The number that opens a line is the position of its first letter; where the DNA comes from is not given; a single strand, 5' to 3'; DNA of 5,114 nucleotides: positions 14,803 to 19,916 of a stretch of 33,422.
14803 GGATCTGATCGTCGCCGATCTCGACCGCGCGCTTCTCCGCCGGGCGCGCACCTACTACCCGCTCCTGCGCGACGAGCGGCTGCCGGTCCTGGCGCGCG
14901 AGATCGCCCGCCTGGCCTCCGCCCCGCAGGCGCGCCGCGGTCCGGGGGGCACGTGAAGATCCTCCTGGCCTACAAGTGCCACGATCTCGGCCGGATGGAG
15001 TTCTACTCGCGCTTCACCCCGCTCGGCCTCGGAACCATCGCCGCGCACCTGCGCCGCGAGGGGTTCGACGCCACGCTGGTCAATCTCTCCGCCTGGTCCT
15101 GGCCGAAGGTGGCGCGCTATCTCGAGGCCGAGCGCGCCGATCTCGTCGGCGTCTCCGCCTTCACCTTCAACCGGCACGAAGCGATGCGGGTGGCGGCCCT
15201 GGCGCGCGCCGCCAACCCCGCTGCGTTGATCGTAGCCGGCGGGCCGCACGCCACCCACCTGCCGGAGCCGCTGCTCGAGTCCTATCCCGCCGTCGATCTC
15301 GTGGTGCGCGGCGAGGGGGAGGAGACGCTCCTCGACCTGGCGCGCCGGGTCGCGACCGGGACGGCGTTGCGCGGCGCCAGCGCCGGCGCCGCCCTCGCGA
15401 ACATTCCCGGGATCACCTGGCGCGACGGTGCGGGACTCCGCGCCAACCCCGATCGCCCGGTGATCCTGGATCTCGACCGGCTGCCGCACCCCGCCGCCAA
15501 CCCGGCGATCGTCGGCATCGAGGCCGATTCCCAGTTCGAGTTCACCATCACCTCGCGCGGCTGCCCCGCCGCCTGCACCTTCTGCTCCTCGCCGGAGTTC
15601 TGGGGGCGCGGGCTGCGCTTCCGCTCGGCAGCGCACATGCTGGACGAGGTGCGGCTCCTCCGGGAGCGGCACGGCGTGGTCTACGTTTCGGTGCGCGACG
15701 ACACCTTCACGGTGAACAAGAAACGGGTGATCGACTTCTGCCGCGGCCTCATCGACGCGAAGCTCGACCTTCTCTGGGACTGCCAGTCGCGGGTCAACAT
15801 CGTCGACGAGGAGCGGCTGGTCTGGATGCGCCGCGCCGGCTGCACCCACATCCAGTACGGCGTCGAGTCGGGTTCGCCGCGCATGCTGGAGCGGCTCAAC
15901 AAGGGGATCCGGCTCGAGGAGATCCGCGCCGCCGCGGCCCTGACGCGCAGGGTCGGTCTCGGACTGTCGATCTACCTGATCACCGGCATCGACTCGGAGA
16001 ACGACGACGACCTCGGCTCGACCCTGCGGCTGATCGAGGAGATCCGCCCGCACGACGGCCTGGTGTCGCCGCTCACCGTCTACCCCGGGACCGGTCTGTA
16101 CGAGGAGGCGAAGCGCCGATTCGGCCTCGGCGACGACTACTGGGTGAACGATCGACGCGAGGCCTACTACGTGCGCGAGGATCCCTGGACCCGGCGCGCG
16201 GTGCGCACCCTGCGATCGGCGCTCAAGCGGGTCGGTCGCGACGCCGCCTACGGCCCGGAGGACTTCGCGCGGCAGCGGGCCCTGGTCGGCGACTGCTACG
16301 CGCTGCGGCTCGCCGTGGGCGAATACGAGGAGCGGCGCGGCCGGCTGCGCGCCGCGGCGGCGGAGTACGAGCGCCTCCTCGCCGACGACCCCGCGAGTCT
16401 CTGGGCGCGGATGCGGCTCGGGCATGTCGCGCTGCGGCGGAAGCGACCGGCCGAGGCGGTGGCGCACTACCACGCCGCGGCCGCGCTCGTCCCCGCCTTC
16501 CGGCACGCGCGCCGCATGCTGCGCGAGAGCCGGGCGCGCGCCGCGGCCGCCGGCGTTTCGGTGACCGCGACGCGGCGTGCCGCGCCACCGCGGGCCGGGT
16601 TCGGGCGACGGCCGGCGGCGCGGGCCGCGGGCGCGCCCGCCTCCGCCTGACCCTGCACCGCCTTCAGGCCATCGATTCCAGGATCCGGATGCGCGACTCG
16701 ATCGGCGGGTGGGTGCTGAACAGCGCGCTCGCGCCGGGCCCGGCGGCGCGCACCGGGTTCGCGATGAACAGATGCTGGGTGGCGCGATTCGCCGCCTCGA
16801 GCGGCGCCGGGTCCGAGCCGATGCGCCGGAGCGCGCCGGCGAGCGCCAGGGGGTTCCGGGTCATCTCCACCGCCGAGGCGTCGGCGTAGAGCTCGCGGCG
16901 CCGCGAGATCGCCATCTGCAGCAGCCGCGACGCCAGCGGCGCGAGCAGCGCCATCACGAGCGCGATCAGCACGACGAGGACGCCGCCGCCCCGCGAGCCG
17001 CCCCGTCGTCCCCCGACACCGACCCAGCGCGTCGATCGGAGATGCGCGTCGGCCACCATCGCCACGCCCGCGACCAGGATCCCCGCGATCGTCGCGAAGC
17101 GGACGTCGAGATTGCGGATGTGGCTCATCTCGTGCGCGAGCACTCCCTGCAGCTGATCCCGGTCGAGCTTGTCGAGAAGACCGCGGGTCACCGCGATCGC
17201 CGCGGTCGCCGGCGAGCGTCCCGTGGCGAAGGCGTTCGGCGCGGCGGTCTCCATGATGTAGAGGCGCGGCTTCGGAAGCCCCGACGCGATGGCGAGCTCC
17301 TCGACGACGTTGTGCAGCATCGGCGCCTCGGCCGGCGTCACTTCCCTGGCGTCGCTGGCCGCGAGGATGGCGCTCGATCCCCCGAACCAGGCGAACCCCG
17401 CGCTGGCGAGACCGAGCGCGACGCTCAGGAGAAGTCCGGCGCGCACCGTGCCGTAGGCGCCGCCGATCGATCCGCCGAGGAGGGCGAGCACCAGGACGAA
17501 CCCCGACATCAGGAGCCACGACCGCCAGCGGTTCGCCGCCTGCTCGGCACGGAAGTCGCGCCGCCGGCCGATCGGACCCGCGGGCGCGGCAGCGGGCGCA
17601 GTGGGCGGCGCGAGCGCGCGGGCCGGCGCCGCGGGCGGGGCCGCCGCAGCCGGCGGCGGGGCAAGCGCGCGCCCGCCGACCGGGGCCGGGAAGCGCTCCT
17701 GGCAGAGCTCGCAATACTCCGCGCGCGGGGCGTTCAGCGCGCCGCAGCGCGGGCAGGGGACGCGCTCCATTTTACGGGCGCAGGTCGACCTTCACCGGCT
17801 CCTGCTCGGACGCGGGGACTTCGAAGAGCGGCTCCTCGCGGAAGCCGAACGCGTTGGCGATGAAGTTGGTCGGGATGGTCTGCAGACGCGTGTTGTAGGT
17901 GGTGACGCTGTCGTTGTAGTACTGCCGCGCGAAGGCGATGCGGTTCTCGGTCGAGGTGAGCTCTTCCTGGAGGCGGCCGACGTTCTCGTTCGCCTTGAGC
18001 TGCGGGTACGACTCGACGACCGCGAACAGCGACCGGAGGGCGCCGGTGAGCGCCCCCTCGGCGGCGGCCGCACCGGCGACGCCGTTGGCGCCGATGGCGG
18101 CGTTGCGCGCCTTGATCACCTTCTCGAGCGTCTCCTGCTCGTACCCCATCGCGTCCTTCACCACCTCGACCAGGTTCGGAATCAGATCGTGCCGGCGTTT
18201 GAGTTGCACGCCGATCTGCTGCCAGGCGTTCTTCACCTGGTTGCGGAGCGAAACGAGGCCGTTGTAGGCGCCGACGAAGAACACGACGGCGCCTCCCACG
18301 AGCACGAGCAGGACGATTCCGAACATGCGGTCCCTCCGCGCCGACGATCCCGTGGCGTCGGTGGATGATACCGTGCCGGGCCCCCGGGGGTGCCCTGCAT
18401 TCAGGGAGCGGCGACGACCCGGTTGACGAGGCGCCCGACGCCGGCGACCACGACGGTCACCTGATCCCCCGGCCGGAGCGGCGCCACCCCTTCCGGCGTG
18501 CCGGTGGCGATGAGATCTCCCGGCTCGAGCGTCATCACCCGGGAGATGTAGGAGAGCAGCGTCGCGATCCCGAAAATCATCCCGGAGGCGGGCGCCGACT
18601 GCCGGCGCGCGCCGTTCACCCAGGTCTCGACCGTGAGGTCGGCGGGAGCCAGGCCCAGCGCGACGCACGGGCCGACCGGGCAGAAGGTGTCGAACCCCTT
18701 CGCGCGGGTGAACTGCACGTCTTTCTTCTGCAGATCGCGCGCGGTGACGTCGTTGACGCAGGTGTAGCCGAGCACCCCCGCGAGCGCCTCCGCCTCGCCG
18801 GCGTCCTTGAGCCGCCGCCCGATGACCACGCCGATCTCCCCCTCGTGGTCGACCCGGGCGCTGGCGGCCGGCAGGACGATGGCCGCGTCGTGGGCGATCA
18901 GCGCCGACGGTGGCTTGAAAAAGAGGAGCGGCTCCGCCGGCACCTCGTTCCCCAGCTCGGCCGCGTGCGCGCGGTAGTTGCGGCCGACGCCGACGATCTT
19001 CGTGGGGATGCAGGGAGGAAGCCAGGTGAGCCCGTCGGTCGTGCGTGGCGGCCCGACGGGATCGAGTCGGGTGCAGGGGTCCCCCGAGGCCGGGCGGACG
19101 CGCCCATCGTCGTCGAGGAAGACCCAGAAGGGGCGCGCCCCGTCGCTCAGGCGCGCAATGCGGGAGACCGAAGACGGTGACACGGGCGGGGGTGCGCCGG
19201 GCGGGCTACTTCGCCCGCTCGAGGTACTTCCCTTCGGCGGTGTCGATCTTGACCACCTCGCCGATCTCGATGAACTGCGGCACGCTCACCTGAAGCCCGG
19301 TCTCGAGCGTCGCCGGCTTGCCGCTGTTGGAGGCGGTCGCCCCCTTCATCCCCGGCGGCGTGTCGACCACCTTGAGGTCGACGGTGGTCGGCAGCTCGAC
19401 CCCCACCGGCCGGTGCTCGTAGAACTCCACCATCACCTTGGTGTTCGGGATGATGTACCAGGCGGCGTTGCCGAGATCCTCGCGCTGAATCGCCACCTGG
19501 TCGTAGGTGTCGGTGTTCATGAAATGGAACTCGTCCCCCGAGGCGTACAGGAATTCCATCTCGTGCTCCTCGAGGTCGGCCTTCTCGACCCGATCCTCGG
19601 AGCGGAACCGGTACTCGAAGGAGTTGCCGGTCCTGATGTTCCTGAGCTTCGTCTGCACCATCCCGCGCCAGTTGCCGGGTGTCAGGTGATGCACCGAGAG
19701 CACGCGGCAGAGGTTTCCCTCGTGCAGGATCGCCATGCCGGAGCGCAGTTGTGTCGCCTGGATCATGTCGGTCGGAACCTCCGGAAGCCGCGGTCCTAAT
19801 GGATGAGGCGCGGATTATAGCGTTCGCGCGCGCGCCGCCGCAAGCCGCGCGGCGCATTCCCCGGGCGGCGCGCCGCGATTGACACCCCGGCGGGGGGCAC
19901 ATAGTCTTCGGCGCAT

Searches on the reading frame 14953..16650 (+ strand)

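Call 80: search_protein_families(library=pfam, proteins=[window:14953-16650:+], max_evalue=0.00001)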
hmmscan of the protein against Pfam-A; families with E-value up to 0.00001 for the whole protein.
window:14953-16650:+ (565 aa): 2 families
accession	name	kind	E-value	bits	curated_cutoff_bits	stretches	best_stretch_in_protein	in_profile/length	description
PF02310.24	B12-binding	-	3.3e-23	82.3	32.1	1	17-129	8-120/121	B12 binding domain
PF04055.27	Radical_SAM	-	3.8e-20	73.2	29.5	1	199-361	2-166/166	Radical SAM superfamily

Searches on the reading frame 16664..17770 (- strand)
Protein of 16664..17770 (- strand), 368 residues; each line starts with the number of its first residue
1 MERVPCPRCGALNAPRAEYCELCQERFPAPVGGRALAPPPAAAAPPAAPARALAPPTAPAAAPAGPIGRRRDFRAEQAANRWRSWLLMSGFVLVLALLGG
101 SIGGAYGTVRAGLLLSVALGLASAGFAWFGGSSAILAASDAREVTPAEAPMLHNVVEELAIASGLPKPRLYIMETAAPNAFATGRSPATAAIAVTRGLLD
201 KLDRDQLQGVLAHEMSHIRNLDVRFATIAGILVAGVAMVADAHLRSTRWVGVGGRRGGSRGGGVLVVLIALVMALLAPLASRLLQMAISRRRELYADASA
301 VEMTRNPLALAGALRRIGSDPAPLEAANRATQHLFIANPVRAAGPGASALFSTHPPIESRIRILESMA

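Call 80: search_protein_families(library=pfam, proteins=[window:16664-17770:-], max_evalue=0.00001)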
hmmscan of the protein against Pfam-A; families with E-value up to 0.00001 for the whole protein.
window:16664-17770:- (368 aa): 1 family
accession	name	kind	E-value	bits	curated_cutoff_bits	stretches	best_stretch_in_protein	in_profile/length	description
PF01435.24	Peptidase_M48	-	1.4e-32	113.5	20.3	1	146-367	1-185/186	Peptidase family M48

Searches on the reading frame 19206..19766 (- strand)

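Call 80: search_protein_families(library=pfam, proteins=[window:19206-19766:-], max_evalue=0.00001)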
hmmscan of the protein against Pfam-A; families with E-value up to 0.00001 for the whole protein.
window:19206-19766:- (186 aa): 3 families
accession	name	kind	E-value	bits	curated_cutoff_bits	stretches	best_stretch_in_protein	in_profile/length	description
PF09285.17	Elong-fact-P_C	-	1.8e-25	88.8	25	1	129-184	1-56/56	Elongation factor P, C-terminal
PF01132.26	EFP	-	1.2e-18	67.3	27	1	68-121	1-54/54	Elongation factor P (EF-P) OB domain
PF08207.18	EFP_N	-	2.7e-18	66.1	23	1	4-60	2-58/58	Elongation factor P (EF-P) KOW-like domain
